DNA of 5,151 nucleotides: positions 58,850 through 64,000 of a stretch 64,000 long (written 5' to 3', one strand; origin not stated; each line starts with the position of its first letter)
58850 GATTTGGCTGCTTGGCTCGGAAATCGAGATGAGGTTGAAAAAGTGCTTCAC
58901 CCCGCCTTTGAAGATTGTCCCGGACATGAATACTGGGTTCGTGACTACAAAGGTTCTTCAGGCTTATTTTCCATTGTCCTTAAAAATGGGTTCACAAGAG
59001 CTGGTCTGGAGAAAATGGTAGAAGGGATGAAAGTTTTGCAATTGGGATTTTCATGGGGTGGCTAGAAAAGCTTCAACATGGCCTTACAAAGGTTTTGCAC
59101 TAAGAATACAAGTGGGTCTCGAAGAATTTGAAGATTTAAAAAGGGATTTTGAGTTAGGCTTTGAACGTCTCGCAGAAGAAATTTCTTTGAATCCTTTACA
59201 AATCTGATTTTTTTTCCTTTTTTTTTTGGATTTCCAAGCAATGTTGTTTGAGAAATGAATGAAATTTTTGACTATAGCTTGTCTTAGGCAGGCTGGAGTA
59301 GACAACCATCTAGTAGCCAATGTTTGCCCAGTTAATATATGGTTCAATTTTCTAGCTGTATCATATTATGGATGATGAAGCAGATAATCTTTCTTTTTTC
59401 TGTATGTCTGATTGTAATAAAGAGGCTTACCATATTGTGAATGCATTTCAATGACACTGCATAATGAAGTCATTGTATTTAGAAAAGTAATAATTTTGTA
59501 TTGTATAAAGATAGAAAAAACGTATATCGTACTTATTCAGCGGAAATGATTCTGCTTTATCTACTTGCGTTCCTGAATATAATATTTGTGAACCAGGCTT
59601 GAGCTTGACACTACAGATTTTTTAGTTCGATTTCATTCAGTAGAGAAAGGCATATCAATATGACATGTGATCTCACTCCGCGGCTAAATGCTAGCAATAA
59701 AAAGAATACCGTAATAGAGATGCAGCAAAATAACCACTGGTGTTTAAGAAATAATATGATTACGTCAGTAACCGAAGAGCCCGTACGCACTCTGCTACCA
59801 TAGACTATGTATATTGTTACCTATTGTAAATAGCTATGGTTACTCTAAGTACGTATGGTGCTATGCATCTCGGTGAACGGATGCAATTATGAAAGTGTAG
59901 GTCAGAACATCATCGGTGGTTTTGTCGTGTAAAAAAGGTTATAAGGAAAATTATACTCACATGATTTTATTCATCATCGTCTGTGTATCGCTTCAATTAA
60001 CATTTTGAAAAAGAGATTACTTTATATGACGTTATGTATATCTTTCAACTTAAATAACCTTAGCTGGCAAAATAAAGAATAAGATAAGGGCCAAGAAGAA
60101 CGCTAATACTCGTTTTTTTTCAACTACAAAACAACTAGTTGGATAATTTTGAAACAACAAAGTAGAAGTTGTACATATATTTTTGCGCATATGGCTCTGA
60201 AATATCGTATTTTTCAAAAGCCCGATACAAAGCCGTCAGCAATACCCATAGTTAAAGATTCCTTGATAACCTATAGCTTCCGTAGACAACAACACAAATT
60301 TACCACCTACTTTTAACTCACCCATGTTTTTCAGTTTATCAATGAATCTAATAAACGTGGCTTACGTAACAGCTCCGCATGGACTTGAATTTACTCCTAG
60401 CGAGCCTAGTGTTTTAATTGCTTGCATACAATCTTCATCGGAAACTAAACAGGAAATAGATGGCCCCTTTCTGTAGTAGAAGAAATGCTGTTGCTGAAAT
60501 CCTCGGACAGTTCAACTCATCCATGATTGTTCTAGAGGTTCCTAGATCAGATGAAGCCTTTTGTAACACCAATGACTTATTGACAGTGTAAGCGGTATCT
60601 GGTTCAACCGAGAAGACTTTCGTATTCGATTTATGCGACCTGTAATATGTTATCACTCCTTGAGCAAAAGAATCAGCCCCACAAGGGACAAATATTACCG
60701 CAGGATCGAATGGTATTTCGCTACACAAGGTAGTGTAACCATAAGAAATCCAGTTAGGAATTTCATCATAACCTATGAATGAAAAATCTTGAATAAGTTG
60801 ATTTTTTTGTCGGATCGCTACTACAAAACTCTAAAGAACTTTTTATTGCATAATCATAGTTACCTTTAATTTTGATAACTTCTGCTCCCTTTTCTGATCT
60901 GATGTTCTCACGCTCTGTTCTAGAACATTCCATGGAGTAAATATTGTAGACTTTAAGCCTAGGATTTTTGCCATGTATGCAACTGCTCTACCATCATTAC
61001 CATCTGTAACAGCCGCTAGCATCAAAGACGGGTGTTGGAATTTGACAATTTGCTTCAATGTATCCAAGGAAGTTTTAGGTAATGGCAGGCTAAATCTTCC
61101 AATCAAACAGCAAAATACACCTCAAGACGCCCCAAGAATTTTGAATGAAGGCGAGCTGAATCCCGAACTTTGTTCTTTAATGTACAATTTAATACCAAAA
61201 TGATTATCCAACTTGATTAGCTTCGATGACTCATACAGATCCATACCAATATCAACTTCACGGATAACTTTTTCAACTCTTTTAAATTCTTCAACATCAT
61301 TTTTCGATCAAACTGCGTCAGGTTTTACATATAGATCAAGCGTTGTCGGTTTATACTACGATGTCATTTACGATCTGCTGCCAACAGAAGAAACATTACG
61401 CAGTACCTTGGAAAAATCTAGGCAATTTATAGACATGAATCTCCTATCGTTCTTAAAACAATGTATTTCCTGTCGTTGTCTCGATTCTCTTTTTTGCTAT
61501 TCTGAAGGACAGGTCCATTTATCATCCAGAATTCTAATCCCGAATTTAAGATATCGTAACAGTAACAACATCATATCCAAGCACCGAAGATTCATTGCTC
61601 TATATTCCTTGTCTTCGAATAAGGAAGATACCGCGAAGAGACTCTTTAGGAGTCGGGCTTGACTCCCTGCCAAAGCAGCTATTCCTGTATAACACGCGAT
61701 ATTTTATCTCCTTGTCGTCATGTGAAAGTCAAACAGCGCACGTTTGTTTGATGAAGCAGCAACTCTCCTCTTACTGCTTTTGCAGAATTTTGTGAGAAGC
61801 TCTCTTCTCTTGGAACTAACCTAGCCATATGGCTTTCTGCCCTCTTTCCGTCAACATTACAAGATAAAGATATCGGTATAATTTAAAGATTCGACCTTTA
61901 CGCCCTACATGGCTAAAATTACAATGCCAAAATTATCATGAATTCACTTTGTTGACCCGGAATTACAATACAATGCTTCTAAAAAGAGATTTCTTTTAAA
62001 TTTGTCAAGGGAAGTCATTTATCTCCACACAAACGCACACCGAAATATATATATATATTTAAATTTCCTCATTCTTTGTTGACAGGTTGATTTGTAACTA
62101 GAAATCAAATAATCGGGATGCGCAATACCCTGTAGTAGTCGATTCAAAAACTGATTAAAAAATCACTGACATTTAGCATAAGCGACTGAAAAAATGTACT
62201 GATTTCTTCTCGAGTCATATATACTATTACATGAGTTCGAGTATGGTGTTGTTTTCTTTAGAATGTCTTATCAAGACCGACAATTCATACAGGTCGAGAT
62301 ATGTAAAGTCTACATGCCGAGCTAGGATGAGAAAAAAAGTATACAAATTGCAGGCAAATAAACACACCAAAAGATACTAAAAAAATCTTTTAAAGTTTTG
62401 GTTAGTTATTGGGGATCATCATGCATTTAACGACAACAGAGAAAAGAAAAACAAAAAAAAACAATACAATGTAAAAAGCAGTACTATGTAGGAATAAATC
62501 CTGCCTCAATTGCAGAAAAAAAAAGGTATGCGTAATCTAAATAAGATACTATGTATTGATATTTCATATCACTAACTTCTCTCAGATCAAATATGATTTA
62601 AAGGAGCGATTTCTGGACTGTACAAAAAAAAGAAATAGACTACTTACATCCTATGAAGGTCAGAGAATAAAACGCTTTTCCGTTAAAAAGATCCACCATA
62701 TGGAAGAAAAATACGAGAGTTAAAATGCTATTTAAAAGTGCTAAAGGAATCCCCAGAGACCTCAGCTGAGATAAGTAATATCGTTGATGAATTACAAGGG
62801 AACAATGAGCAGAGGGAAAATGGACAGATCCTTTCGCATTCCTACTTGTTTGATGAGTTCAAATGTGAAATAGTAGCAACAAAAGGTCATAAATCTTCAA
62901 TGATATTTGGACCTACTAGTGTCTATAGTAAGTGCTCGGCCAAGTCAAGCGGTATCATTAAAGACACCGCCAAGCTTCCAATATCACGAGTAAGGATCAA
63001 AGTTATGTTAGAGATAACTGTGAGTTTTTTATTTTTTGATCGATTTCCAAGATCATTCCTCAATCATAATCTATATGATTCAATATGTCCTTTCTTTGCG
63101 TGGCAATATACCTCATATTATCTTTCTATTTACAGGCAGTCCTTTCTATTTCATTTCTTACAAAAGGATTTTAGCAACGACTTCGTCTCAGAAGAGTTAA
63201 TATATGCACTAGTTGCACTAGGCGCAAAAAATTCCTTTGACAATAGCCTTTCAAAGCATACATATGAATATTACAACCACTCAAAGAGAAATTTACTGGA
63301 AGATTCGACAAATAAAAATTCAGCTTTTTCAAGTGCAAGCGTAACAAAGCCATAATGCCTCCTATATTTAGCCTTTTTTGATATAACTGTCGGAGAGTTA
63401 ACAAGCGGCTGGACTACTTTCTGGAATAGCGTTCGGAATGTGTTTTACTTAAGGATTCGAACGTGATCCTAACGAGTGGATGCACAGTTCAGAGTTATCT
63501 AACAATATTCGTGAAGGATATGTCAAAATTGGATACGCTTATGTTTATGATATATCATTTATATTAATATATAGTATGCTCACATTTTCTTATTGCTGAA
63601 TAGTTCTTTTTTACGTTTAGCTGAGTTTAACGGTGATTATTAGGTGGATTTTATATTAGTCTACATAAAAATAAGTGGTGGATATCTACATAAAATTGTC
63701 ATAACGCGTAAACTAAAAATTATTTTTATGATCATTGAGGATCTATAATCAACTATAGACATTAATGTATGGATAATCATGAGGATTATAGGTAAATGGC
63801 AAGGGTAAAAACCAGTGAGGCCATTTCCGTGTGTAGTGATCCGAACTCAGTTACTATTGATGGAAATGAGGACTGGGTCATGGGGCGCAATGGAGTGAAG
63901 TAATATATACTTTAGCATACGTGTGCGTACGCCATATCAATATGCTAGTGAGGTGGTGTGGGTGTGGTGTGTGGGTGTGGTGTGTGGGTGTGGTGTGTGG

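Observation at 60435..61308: Single-frame pseudogene of a serine/threonine-dehydratase-family PLP enzyme next to IRC7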

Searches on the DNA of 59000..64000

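Call 52: search_rna_families(source=window, start=59000, end=64000, threshold=gathering)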
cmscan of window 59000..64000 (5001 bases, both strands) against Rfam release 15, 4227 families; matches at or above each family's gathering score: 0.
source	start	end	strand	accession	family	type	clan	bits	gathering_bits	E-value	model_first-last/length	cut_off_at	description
